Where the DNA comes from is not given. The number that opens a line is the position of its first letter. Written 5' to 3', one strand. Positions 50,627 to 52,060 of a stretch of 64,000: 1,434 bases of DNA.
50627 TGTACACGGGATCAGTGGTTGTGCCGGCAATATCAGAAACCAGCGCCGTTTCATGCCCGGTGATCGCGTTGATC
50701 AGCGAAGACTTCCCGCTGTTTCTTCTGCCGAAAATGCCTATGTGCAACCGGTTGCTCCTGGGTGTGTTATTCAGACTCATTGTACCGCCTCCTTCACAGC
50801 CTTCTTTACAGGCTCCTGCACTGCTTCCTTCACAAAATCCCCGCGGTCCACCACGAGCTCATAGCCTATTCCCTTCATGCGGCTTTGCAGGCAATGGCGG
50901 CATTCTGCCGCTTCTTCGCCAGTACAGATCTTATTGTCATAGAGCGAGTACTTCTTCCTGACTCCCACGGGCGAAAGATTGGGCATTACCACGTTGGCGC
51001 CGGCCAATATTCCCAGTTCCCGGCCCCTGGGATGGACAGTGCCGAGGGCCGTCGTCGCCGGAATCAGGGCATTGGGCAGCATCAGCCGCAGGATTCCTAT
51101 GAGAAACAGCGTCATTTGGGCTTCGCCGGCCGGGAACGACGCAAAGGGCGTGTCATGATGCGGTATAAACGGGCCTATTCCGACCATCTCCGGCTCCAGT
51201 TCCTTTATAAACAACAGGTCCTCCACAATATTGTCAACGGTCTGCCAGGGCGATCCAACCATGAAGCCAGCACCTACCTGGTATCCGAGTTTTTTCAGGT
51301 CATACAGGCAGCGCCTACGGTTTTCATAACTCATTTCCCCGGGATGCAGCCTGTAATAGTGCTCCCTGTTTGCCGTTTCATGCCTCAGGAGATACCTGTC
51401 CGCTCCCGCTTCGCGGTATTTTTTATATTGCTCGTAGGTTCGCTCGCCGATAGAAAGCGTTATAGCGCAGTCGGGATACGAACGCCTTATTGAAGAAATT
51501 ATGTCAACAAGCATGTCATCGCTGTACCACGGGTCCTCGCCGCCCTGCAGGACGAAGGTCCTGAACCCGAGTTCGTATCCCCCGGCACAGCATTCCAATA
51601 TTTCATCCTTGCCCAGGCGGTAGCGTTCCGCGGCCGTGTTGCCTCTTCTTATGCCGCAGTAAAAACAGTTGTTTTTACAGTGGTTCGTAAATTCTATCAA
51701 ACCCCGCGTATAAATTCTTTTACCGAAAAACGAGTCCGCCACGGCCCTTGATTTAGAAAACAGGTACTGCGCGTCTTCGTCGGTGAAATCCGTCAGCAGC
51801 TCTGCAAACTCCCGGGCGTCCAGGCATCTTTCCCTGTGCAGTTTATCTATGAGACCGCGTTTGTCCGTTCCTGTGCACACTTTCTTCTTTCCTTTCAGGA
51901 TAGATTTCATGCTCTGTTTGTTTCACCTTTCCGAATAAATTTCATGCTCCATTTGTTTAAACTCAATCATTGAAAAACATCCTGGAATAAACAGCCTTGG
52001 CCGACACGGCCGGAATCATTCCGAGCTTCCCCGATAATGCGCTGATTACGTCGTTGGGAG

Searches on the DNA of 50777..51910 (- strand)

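Call 14: search_rna_families(sources=[L003, L004, L005, L006, L007, L008, L016, L017, L030, L034, L035, L040], threshold=gathering)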
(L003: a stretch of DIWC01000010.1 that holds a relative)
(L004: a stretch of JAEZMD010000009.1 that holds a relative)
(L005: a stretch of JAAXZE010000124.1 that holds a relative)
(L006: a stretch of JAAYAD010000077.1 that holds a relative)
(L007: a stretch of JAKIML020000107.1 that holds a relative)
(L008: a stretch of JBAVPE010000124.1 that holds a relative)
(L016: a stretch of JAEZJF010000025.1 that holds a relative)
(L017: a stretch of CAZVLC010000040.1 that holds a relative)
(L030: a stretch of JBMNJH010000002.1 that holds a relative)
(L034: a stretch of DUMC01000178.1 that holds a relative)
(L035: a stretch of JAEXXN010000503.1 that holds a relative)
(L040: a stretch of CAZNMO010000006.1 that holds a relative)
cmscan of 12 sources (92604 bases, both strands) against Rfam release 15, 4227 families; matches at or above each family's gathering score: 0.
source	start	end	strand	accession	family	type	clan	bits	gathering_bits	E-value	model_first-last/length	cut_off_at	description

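Call 23: build_rna_model(alignment_id=A1, structure=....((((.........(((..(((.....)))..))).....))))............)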
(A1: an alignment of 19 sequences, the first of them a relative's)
Model R1 built from alignment A1 (19 sequences, 59 columns); structure: as given.
model positions 57; base pairs 10; branch points 0; effective number of sequences 8.68; information 0.977 bits per position. Calibrated on 0.2 Mb of random sequence (short: E-values are rough).
structure used (alignment columns):
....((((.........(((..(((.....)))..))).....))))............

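Call 24: search_with_rna_model(model_id=R1, sources=[window, L003, L004, L005, L006, L007, L008, L009, L010, L011, L012, L013, L014, L015, L016, L017, L018, L019, L020, L021, L022, L023, L024, L025, L026, L027, L028, L029, L030, L031, L032, L033, L034, L035, L036, L037, L038, L039, L040, L041, L042, L043, L044, L045, L046, L047, L048, L049, L050, L051, L052, L053, L054, L055, L056, L057, L058, L059, L060, L061, L062, L063, L064, L065, L066, L067, L068, L069, L070, L071, L072, L073, L074, L075, L076, L077, L078, L079, L080, L081, L082], max_evalue=1, make_alignment=true)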
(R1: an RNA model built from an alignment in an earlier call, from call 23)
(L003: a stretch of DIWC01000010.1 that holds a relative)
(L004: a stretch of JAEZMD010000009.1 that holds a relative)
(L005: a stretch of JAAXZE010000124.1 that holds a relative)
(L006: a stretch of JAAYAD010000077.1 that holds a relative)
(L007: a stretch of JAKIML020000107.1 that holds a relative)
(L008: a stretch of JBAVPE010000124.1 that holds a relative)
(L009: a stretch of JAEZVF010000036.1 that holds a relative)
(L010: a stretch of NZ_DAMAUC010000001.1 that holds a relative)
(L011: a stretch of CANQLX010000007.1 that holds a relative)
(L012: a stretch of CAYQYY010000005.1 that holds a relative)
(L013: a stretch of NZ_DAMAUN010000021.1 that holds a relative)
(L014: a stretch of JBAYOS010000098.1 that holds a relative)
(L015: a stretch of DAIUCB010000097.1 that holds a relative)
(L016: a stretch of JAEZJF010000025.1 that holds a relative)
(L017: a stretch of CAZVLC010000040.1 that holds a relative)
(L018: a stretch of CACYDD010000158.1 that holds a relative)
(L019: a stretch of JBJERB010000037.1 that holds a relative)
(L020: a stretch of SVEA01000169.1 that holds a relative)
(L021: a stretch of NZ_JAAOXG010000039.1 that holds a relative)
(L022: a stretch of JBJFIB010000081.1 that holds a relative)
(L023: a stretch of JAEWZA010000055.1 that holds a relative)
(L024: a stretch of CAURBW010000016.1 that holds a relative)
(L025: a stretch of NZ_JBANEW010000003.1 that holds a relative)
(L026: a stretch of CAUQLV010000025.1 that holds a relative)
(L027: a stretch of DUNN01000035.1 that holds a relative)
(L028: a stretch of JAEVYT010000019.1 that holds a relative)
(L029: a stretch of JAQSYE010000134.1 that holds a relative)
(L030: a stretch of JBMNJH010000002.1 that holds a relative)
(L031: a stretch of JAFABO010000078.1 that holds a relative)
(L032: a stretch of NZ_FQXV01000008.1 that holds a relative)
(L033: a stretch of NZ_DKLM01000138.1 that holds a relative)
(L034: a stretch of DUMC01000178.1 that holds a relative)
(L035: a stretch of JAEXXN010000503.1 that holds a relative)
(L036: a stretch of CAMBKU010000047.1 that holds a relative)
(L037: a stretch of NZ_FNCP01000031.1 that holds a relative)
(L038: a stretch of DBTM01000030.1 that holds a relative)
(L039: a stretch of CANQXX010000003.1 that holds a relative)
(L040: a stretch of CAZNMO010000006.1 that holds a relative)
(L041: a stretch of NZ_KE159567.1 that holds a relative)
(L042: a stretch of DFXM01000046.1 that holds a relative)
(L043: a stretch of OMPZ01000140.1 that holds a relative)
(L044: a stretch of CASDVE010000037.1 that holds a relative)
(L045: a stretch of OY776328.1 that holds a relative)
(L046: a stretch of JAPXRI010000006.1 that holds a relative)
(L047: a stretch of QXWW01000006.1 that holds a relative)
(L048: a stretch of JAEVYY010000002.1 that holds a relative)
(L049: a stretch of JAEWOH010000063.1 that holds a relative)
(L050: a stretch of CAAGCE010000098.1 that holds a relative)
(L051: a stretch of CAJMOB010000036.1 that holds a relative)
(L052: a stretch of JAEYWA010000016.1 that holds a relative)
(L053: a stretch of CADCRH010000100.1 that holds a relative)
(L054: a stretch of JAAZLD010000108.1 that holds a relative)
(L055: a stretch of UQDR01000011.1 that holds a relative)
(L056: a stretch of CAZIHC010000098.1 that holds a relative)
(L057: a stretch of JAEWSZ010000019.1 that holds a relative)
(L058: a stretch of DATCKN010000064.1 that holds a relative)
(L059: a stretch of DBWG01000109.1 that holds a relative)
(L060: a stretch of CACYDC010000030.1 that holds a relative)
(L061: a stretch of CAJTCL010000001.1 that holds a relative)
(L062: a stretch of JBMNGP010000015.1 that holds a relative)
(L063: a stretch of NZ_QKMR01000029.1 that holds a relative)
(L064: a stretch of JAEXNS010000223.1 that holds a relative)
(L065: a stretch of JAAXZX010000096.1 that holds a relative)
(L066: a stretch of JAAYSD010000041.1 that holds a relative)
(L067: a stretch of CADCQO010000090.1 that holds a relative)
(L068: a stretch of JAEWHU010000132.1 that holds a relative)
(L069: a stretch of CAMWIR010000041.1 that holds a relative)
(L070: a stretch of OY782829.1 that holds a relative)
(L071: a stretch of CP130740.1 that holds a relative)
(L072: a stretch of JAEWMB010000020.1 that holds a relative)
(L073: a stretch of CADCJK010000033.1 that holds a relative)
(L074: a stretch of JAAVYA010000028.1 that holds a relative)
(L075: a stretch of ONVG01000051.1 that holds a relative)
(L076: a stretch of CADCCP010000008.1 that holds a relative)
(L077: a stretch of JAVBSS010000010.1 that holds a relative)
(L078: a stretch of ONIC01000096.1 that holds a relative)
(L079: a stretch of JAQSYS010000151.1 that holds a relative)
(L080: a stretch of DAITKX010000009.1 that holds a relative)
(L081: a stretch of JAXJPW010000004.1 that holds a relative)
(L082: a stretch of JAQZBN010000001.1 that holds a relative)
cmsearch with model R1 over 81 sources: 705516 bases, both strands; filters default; matches with E-value up to 1: 26.
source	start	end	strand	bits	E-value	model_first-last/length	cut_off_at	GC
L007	3587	3644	+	75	6.2e-19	1-57/57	no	0.55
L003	731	787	+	74.6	8.1e-19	1-57/57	no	0.4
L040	3557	3614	+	74.6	8.5e-19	1-57/57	no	0.5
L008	257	312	+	71.8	5.7e-18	1-57/57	no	0.41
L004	3523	3579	+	69.6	2.6e-17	1-57/57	no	0.46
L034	3480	3537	+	68.3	6.5e-17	1-57/57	no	0.5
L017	252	308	+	67.5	1.1e-16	1-57/57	no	0.47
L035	423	479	+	67.5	1.1e-16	1-57/57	no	0.56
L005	3822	3877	+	66.6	2e-16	1-57/57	no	0.43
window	52727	52783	-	66.6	2.1e-16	1-57/57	no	0.53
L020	3639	3693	+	64.8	7.3e-16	1-57/57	no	0.51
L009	3820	3874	+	63.5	1.8e-15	1-57/57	no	0.47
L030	3474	3530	+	62.9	2.7e-15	1-57/57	no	0.6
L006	3592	3648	+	62.2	4.3e-15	1-57/57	no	0.53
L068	3773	3827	+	58.4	6e-14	1-57/57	no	0.42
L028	3773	3827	+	58.3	6.5e-14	1-57/57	no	0.45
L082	3745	3798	+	57.1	1.5e-13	1-57/57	no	0.41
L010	3718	3773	+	56.8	1.8e-13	1-57/57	no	0.38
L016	3501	3559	+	56.5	2.2e-13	1-57/57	no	0.53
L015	3804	3861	+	54.3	1e-12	1-57/57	no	0.43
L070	3565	3620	+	44.1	1.2e-09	1-57/57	no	0.48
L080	3500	3555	+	37.3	1.3e-07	1-57/57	no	0.54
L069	3583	3638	+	31.5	7.3e-06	1-57/57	no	0.45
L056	683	737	+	27.7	9.6e-05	1-57/57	no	0.45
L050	3563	3612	+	19.8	0.024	1-57/57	no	0.48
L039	3607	3662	+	17.3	0.13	1-57/57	no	0.45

Alignment A2: 26 matches aligned to the model, 65 columns, each read 5' to 3' on its own strand. Consensus structure (alignment columns), stored with it:
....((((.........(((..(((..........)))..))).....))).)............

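Call 32: search_rna_families(source=L007, start=3480, end=3720, threshold=evalue, max_evalue=10)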
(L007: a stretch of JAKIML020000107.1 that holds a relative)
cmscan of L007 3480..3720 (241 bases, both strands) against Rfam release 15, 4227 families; matches with E-value up to 10: 3.
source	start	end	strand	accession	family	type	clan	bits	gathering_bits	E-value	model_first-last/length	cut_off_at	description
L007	3578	3691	+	RF00557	L10_leader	Cis-reg; leader;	-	20.1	44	0.22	1-138/138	no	Ribosomal protein L10 leader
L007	3554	3685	+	RF00515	PyrR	Cis-reg;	-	16.3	54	5.7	1-115/115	no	PyrR binding site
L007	3592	3690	+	RF00122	GadY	Gene; sRNA;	-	12.2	45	5.9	1-114/114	no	GadY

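Call 35: search_with_rna_model(model_id=R1, sources=[L083, L084, L085, L086, L087, L088, L089, L090, L091, L092, L093, L094, L095, L096, L097, L098, L099, L100, L101, L102, L103, L104, L105, L106, L107, L108, L109, L110, L111, L112, L113, L114, L115, L116, L117, L118, L119, L120, L121, L122, L123, L124, L125, L126, L127, L128, L129, L130, L131, L132, L133, L134, L135, L136, L137, L138, L139, L140, L141, L142, L143, L144, L145, L146, L147, L148, L149, L150, L151, L152, L153, L154, L155, L156, L157, L158, L159, L160, L161, L162], max_evalue=0.01, make_alignment=true)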
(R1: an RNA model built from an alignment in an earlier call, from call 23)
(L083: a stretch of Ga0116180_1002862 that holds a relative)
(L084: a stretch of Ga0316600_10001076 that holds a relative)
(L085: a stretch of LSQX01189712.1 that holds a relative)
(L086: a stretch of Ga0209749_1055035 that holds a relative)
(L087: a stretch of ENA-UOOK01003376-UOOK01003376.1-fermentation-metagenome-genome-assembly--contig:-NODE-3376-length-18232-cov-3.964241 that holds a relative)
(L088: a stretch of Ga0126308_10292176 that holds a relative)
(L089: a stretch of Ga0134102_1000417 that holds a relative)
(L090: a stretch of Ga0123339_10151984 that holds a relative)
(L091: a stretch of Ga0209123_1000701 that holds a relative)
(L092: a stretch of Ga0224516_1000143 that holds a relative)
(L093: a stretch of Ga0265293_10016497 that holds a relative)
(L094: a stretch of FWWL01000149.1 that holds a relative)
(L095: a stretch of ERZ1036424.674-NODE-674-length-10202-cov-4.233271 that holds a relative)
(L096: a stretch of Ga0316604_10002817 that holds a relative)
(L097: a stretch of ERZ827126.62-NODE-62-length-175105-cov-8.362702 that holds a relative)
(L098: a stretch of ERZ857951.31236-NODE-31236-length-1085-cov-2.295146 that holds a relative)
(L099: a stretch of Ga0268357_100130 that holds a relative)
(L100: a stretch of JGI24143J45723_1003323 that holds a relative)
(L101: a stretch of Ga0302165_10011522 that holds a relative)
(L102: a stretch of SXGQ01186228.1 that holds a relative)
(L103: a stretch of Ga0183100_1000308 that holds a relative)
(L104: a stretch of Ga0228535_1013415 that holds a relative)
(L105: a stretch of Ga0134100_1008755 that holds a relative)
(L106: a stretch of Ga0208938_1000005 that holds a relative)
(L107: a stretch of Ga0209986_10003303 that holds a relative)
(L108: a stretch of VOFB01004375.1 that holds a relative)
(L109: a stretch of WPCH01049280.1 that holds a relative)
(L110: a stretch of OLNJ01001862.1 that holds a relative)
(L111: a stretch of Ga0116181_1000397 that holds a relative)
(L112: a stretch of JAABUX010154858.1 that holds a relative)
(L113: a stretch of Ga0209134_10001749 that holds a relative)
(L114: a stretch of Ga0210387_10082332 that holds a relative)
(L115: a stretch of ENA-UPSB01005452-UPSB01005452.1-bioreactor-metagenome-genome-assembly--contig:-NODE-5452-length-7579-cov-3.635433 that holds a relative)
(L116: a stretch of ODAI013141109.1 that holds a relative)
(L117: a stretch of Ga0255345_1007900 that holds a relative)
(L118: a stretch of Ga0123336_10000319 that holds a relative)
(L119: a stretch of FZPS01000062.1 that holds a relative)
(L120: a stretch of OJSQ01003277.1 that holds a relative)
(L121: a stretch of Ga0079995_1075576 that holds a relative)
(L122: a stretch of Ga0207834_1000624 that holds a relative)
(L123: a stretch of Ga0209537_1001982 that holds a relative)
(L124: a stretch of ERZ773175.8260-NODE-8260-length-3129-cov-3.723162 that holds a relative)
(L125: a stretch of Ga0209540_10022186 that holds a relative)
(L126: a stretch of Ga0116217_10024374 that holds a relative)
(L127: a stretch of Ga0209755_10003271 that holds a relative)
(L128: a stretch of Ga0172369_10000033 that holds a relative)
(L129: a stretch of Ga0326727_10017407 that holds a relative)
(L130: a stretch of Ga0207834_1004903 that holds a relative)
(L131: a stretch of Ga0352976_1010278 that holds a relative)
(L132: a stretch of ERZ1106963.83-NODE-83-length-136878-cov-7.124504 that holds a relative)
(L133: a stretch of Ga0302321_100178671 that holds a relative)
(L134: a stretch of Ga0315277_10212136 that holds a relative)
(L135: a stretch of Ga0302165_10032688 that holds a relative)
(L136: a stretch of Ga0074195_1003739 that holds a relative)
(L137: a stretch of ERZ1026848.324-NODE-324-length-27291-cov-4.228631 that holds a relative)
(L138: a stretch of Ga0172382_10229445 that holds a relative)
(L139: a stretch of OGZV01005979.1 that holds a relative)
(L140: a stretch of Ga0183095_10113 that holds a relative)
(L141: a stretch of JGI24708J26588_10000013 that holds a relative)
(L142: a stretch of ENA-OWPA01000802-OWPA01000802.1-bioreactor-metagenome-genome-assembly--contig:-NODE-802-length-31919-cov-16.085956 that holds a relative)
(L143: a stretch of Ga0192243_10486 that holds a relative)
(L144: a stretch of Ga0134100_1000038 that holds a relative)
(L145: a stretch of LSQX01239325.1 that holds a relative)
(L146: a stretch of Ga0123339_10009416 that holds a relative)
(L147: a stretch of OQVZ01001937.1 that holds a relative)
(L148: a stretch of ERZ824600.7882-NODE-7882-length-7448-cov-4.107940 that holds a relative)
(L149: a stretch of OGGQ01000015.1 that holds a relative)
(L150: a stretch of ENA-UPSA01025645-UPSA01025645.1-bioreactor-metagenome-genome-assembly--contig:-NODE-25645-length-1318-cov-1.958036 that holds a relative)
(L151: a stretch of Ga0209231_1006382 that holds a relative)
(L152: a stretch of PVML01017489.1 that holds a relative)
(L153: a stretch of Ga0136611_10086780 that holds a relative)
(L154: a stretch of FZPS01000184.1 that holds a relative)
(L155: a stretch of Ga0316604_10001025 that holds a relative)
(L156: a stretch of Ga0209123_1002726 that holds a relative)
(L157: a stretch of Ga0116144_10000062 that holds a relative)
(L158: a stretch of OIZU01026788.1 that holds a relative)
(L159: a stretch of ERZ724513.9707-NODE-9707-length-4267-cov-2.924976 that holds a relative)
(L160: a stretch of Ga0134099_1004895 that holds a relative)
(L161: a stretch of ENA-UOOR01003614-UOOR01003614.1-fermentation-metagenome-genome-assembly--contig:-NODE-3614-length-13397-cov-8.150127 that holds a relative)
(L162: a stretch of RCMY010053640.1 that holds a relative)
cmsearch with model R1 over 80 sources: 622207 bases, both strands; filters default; matches with E-value up to 0.01: 65.
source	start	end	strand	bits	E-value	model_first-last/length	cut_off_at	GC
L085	7524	7580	+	75.7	3.4e-19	1-57/57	no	0.49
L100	6163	6220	+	72.1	4.1e-18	1-57/57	no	0.52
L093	6133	6190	+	71.9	4.6e-18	1-57/57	no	0.53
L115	841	898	+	71.7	5.3e-18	1-57/57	no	0.48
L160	1984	2041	+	71.7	5.3e-18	1-57/57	no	0.48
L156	11937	11994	-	70.1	1.7e-17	1-57/57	no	0.45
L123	331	387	+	70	1.7e-17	1-57/57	no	0.47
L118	1726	1783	-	69.9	1.9e-17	1-57/57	no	0.38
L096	7817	7874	-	69.4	2.7e-17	1-57/57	no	0.52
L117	7884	7941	+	69.2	3e-17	1-57/57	no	0.5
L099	3266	3323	-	69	3.5e-17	1-57/57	no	0.43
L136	3260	3317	-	69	3.6e-17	1-57/57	no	0.47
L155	11111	11168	+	68.9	3.8e-17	1-57/57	no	0.48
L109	2605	2662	-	68.7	4.3e-17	1-57/57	no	0.52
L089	3289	3345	+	67.3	1.1e-16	1-57/57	no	0.39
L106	13310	13366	-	67.3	1.1e-16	1-57/57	no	0.39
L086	987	1044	+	67.2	1.2e-16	1-57/57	no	0.48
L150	741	797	-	66.8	1.6e-16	1-57/57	no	0.54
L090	783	840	-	66.2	2.4e-16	1-57/57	no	0.41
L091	11225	11282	-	65.7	3.5e-16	1-57/57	no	0.48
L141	5234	5290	-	65.4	4.1e-16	1-57/57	no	0.39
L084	6959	7016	+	65.1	5.1e-16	1-57/57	no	0.45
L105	523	579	-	65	5.5e-16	1-57/57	no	0.42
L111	7986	8042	-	62.9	2.4e-15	1-57/57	no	0.6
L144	7510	7566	+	61.8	4.9e-15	1-57/57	no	0.44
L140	1162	1219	-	61.2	7.9e-15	1-57/57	no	0.53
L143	2278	2334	+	60.2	1.5e-14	1-57/57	no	0.51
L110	2725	2783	+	59.9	1.9e-14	1-57/57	no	0.42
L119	30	87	+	59.5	2.4e-14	1-57/57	no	0.52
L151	2349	2405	-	58.5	4.8e-14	1-57/57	no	0.51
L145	300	357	+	57.3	1.2e-13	1-57/57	no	0.52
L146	4978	5035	+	57.2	1.3e-13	1-57/57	no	0.43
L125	2496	2549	+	57.1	1.3e-13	1-57/57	no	0.48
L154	6477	6532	-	55.1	5.3e-13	1-57/57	no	0.55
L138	1346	1403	+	54.8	6.3e-13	1-57/57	no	0.5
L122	11948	12002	-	54.6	7.1e-13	1-57/57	no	0.47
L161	8608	8665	-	54.2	9.7e-13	1-57/57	no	0.43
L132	1158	1214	+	52.3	3.6e-12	1-57/57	no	0.67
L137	1145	1201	+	52.3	3.6e-12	1-57/57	no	0.67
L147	1329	1385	-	52.3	3.6e-12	1-57/57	no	0.67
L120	8765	8823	+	50.9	9.5e-12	1-57/57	no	0.41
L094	7208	7262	+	49.3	2.9e-11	1-57/57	no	0.55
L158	957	1013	-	49.2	3.1e-11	1-57/57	no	0.46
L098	435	493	-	48.8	4e-11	1-57/57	no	0.42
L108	3121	3179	-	48.8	4e-11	1-57/57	no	0.42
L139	1532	1590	-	48.8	4e-11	1-57/57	no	0.42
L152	1913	1971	+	48.8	4e-11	1-57/57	no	0.42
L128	4743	4799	+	48.6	4.7e-11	1-57/57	no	0.56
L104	2435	2491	-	48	6.9e-11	1-57/57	no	0.54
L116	205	261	+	47.4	1.1e-10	1-57/57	no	0.53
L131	2014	2072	+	47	1.4e-10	1-57/57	no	0.34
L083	1227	1280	-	45.9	3e-10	1-57/57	no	0.48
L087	5648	5705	+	45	5.8e-10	1-57/57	no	0.47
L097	6832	6890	-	44.4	8.4e-10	1-57/57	no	0.36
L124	154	212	-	44.4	8.4e-10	1-57/57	no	0.36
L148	5085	5143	+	44.4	8.4e-10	1-57/57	no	0.36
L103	4086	4144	-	43.7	1.4e-09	1-57/57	no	0.34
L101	109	167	-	42.1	4.2e-09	1-57/57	no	0.37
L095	2110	2167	-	41.1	8.3e-09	1-57/57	no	0.38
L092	13259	13317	-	40.7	1.1e-08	1-57/57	no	0.39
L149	1438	1493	-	40.5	1.3e-08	1-57/57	no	0.5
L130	1420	1478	-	40.3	1.5e-08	1-57/57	no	0.47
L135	1345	1394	+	36.1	2.6e-07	1-48/57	3'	0.42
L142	9611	9647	-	34.5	8e-07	6-44/57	no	0.59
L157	172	228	+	21.1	0.0081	1-57/57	no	0.61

Alignment A3: 65 matches aligned to the model, 60 columns, each read 5' to 3' on its own strand. Consensus structure (alignment columns), stored with it:
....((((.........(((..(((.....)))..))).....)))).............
